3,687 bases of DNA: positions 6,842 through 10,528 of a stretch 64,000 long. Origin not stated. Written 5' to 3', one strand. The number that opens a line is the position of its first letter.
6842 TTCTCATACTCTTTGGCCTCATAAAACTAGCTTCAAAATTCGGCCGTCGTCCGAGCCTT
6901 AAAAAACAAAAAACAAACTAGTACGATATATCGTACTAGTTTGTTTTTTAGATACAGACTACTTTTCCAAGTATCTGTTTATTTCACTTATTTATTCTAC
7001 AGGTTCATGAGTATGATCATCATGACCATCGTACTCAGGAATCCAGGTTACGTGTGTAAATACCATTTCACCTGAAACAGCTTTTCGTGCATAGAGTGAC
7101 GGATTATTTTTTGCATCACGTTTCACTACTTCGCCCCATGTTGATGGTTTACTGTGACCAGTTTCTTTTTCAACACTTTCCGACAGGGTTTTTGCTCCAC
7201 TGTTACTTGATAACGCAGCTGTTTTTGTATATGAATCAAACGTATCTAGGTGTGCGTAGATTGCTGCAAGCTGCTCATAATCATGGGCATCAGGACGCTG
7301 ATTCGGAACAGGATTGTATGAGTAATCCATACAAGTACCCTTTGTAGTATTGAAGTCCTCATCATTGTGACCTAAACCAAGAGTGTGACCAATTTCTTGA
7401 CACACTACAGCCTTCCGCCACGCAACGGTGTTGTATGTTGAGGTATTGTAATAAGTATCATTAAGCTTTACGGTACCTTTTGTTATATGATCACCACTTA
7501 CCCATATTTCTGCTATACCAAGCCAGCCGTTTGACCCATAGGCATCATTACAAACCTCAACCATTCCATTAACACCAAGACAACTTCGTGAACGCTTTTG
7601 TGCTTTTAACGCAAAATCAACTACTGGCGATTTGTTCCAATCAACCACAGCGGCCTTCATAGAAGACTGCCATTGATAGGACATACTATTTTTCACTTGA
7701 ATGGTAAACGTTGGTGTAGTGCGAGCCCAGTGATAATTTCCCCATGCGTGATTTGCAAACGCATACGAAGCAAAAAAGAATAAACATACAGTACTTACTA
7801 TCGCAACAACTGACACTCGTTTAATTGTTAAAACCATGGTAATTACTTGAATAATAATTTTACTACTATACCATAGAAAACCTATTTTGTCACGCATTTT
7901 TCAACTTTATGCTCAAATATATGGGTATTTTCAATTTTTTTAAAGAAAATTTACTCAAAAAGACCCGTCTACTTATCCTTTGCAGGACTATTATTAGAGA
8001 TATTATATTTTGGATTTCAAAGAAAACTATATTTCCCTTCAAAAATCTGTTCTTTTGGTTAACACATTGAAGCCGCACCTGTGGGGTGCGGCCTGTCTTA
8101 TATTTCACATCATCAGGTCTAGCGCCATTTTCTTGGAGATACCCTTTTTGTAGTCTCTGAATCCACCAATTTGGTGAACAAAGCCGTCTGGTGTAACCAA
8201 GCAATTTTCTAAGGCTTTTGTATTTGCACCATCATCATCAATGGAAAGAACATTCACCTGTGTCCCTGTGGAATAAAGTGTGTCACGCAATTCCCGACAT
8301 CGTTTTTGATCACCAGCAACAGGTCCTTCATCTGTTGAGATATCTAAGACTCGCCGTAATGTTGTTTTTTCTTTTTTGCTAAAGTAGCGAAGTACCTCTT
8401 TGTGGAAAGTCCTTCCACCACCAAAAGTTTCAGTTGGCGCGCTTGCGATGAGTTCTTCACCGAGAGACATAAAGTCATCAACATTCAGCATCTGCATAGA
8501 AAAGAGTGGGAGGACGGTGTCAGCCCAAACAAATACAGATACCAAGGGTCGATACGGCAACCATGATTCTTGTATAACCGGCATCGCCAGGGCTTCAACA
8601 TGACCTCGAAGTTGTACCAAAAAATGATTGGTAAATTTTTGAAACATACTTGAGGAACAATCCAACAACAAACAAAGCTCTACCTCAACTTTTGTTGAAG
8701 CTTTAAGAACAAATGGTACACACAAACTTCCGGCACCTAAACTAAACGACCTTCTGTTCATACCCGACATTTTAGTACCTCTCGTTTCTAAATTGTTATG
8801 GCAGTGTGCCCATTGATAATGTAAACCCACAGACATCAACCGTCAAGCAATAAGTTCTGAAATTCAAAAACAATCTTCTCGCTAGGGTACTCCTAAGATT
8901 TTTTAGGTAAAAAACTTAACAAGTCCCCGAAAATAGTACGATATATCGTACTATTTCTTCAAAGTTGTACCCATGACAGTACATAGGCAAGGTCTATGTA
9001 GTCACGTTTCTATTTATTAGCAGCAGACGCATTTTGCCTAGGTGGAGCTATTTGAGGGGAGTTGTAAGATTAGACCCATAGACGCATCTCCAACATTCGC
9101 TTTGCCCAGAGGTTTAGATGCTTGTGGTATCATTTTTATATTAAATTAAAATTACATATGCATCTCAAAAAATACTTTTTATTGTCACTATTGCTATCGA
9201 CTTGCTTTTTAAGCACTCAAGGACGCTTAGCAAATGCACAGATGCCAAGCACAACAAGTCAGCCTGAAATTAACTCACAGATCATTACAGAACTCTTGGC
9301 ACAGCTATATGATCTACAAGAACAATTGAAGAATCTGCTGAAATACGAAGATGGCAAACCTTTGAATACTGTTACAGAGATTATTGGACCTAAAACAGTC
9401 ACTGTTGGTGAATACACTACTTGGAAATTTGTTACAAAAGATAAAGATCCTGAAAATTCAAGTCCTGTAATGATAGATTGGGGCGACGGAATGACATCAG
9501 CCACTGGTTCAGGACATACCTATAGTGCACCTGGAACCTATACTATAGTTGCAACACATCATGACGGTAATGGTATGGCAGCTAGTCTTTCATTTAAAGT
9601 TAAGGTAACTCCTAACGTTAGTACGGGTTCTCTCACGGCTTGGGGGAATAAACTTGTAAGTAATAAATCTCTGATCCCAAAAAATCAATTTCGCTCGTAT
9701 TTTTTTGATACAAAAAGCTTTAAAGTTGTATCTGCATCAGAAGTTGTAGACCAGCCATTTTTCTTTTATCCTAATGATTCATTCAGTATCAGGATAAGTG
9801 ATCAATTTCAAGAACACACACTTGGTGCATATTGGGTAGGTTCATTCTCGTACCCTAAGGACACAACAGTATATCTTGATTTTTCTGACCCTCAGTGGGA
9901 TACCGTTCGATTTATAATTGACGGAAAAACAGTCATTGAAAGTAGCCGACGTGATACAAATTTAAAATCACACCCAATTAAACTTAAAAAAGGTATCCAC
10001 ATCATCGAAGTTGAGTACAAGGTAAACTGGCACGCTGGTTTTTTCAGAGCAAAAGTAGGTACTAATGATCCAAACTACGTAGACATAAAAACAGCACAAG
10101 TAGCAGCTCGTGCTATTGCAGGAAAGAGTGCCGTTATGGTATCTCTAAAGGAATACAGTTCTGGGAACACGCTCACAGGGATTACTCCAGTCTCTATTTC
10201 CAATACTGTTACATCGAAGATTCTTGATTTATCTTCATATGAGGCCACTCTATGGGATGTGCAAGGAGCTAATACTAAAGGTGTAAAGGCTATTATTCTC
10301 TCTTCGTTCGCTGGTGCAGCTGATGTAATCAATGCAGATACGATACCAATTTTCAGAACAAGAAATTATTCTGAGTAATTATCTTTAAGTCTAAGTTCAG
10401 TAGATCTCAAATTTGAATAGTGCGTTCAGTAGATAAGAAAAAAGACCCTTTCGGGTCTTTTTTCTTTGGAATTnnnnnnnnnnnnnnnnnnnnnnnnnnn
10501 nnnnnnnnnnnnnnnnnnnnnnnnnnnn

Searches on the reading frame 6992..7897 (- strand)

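Call 14: search_protein_families(library=pfam, proteins=[window:6992-7897:-])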
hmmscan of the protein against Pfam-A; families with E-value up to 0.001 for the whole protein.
window:6992-7897:- (301 aa): 1 family
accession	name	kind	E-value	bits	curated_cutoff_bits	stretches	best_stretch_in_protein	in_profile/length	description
PF00413.30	Peptidase_M10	-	0.00053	20.3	24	1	57-214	2-158/159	Matrixin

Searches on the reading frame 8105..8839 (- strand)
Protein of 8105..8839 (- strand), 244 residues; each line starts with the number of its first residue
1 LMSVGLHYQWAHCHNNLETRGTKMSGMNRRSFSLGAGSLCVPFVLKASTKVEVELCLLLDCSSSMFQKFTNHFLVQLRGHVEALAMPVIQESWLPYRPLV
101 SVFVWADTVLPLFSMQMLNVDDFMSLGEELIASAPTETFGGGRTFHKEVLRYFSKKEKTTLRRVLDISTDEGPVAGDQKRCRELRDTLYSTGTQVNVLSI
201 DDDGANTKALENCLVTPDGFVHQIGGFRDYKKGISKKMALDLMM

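Call 66: search_protein_families(library=pfam, proteins=[window:8105-8839:-], max_evalue=0.01)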
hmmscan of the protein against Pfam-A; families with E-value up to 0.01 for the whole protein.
window:8105-8839:- (244 aa): 1 family
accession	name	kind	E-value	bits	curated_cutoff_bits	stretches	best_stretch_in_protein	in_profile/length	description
PF06707.17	DUF1194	-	2.3e-14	53.6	27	1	51-242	2-202/206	Protein of unknown function (DUF1194)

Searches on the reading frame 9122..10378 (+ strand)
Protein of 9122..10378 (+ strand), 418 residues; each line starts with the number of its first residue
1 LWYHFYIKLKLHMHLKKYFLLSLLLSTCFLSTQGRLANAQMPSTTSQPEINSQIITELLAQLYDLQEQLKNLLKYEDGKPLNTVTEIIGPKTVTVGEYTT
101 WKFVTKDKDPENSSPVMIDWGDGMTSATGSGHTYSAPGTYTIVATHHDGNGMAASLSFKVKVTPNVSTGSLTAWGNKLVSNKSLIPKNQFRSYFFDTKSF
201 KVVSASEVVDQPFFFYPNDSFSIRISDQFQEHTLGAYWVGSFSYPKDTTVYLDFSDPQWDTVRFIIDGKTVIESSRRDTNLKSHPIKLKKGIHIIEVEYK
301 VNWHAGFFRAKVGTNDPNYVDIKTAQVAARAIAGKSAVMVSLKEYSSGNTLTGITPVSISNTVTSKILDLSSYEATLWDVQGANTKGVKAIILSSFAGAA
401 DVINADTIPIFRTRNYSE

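Call 14: search_protein_families(library=pfam, proteins=[window:9122-10378:+])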
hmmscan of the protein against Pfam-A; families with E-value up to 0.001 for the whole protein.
window:9122-10378:+ (418 aa): 1 family
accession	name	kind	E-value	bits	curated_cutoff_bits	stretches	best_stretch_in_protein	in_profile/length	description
PF18911.6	PKD_4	-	3.4e-05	24.2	27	1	86-160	7-83/85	PKD domain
